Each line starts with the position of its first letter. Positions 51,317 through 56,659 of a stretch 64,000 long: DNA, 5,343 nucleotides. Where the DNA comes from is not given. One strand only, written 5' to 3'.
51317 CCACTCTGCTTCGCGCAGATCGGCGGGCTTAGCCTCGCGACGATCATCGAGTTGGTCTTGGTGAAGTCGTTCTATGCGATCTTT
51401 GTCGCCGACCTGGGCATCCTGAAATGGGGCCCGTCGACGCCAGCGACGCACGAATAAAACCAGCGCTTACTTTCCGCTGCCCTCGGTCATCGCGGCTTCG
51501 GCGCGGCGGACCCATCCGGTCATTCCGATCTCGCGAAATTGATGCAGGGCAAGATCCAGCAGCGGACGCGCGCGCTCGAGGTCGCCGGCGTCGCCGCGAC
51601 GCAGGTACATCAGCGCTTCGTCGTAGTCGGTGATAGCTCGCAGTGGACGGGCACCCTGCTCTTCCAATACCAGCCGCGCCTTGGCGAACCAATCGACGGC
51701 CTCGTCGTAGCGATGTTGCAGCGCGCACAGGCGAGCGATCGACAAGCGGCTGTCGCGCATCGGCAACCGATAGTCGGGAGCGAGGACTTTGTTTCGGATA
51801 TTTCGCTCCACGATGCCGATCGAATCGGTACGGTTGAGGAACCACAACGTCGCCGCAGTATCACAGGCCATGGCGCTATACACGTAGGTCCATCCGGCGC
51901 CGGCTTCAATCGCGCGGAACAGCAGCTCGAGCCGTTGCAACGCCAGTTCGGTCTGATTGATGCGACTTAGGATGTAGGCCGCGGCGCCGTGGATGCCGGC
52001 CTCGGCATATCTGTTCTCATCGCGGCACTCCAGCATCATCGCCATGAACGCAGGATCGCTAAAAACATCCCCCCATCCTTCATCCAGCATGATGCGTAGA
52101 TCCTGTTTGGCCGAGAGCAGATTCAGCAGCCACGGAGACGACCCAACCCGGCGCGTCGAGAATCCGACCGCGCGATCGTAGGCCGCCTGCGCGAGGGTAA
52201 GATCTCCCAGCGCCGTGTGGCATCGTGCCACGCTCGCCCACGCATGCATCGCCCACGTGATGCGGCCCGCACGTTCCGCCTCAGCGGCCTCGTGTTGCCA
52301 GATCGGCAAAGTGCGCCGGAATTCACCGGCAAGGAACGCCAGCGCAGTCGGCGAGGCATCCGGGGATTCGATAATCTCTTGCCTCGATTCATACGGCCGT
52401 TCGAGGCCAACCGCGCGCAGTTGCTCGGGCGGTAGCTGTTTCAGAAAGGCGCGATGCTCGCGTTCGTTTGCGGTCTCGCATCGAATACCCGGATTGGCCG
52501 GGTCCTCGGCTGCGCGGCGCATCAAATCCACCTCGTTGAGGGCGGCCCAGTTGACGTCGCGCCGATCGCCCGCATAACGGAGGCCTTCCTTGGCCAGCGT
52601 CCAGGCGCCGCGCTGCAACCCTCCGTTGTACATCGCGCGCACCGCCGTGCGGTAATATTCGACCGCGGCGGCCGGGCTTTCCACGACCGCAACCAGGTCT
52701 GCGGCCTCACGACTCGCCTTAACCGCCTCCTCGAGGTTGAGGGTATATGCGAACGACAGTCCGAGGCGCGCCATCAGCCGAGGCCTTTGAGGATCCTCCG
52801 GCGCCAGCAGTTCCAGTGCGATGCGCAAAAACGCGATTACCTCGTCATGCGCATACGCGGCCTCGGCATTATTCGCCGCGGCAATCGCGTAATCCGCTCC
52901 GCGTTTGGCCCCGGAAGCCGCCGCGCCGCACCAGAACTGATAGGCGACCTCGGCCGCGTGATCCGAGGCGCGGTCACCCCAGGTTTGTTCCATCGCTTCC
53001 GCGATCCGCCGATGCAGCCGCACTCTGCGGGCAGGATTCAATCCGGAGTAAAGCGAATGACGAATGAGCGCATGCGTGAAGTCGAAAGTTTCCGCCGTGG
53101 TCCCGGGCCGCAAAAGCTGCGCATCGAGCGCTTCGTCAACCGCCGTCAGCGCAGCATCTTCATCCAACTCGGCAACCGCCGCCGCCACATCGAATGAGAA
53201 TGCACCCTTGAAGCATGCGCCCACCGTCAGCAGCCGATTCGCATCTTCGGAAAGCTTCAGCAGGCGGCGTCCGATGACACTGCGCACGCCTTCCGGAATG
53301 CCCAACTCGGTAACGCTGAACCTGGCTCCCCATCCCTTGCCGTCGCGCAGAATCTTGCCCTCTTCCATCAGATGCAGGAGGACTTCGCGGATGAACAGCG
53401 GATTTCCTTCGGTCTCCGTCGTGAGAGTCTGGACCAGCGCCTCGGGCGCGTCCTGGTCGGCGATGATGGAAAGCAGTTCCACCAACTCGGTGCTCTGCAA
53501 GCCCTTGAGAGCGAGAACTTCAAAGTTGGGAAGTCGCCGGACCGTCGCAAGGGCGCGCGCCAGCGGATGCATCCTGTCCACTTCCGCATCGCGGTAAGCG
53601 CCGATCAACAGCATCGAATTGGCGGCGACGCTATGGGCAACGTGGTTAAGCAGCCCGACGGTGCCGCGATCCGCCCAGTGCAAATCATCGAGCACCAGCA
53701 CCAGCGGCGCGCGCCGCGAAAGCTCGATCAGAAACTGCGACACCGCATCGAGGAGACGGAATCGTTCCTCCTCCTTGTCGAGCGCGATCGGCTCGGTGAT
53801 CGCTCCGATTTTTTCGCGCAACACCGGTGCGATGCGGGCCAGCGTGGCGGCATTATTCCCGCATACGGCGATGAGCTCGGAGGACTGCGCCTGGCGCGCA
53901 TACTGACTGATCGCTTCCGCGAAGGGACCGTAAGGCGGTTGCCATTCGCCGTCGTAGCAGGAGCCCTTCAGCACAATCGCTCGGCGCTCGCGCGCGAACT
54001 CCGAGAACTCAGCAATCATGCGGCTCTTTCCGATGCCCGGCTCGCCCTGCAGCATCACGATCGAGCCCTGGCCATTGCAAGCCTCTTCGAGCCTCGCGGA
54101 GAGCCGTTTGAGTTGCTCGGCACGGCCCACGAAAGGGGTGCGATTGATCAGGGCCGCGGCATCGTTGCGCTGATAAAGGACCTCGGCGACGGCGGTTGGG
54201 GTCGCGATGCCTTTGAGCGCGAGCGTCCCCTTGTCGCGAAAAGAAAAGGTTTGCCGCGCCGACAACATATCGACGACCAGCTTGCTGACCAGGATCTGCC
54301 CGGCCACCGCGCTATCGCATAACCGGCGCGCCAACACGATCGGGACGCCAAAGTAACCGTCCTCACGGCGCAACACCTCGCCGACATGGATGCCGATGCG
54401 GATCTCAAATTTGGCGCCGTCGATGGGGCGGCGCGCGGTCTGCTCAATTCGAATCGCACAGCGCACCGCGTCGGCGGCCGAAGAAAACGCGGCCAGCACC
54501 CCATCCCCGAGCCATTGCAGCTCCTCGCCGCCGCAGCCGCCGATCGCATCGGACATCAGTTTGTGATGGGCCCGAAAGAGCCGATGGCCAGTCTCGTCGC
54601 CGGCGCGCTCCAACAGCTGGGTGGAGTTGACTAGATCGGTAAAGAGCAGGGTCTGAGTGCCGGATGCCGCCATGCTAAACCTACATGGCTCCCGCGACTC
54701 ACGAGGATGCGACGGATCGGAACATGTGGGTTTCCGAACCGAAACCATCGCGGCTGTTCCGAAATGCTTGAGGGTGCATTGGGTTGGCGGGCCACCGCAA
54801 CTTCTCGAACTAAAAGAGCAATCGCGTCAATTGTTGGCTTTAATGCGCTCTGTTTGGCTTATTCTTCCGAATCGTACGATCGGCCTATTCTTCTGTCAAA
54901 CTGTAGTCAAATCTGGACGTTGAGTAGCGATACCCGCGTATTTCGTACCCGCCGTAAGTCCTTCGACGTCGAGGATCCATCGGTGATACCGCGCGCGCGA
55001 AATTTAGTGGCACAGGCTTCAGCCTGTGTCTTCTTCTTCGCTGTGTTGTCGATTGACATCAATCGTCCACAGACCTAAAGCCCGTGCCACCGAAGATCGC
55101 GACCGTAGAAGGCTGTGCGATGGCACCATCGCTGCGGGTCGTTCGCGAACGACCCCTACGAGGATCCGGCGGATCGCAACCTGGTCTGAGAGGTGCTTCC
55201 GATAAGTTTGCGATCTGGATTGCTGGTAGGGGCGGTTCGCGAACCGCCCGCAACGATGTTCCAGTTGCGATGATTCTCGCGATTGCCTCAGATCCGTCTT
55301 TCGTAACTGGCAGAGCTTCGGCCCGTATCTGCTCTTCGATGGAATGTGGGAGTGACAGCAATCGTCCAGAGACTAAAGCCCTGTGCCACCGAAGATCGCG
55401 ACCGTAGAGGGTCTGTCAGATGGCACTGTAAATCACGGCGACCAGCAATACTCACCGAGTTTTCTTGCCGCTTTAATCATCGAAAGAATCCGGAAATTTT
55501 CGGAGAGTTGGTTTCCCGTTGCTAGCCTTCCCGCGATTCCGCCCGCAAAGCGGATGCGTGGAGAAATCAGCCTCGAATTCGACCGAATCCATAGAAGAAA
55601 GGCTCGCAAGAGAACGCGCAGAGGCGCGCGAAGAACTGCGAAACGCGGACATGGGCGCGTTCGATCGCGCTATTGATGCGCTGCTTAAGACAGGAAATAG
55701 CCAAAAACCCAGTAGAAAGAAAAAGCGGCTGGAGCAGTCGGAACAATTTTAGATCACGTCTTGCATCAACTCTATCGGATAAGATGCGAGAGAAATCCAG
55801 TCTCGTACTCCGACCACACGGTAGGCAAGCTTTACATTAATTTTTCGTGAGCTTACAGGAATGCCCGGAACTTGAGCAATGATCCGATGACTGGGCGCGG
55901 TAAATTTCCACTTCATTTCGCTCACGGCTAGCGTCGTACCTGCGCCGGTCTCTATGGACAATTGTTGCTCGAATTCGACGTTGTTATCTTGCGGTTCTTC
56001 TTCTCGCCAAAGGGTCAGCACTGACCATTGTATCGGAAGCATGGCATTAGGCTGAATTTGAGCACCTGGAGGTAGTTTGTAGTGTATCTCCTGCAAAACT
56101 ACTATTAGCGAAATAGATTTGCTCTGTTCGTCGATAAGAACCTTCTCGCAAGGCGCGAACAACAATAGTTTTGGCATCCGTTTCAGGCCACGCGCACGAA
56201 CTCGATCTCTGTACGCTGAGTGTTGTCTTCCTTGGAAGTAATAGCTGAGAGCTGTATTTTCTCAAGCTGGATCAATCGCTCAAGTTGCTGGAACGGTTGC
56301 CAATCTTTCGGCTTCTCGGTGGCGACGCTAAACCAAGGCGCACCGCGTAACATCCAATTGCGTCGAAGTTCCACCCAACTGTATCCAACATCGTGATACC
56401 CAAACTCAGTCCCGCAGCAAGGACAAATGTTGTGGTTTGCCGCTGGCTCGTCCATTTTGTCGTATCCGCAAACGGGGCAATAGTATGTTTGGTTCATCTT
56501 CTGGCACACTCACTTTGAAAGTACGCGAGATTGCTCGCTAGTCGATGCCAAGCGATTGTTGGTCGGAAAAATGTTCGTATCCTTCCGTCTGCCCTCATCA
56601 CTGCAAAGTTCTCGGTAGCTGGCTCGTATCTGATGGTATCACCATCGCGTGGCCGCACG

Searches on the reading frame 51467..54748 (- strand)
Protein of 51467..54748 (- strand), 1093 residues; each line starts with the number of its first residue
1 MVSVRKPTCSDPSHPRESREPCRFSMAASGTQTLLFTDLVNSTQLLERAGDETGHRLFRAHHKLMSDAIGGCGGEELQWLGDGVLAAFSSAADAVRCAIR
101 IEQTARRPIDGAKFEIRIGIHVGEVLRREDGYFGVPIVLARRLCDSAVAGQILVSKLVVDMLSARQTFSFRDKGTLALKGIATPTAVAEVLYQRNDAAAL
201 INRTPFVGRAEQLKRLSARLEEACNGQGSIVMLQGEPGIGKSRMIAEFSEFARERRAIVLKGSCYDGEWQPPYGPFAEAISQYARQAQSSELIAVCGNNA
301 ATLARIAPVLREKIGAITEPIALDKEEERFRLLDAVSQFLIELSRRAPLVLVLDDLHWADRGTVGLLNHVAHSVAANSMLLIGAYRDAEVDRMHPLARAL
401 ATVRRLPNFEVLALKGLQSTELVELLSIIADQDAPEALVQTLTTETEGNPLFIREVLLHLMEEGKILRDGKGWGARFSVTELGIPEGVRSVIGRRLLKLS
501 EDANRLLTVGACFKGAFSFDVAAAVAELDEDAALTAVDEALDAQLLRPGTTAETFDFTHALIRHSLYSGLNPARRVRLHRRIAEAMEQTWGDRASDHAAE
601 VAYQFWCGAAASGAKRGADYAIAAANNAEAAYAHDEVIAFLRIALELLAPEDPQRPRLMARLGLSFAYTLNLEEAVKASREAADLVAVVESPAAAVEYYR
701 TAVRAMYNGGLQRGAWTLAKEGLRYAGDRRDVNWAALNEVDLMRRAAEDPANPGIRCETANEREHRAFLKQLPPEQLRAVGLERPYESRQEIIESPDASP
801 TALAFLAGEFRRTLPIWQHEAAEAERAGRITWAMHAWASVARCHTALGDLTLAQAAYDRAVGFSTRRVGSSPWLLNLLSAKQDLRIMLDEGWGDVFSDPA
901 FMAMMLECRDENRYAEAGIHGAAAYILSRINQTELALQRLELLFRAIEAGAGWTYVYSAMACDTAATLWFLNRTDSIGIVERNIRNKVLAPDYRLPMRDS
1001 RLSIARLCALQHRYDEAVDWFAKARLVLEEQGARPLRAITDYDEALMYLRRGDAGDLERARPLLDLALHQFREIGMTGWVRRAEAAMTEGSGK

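Call 5: search_protein_families(library=pfam, proteins=[window:51467-54748:-], max_evalue=0.001)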
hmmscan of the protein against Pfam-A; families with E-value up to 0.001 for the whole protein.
window:51467-54748:- (1093 aa): 4 families
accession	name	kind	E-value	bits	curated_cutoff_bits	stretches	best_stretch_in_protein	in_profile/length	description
PF13191.12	AAA_16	-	9.4e-30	104.7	32.6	1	205-381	1-166/167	AAA ATPase domain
PF00211.25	Guanylate_cyc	-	1.3e-10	41.6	21.9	1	30-180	7-172/183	Adenylate and Guanylate cyclase catalytic domain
PF13401.12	AAA_22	-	7.2e-07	30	27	1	227-384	4-123/130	AAA domain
PF13424.12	TPR_12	-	0.00039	21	30.1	0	1003-1053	8-60/77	Tetratricopeptide repeat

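Call 6: search_protein_families(library=padloc, proteins=[window:51467-54748:-], max_evalue=0.01)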
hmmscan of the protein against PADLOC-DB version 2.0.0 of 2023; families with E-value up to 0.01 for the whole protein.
window:51467-54748:- (1093 aa): 4 families
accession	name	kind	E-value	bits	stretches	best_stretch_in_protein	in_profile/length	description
PDLC02367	PycC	-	3e-08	31.4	1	32-126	44-148/226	-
PDLC00766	PycC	-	8.9e-06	23.3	1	32-107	44-122/232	Pycsar cyclase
PDLC02369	PycC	-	8.4e-05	20.2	1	35-165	50-194/248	-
PDLC00734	PycC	-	0.00016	18.9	1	33-126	191-295/374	Pycsar cyclase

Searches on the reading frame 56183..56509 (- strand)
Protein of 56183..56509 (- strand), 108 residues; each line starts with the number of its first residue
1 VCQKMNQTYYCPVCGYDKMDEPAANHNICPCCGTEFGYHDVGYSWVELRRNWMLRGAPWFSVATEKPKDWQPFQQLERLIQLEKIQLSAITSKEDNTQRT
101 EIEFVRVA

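Call 62: search_protein_families(library=pfam, proteins=[window:56183-56509:-], max_evalue=0.01)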
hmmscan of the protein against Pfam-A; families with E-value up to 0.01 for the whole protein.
window:56183-56509:- (108 aa): 1 family
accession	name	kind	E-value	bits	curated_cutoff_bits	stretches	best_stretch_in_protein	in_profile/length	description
PF14206.11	Cys_rich_CPCC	-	3.2e-05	24.1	24.5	1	9-41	1-33/75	Cysteine-rich CPCC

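Call 71: search_protein_families(library=padloc, proteins=[window:56183-56509:-], max_evalue=0.001)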
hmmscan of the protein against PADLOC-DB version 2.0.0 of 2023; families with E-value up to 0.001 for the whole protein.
window:56183-56509:- (108 aa): 0 families
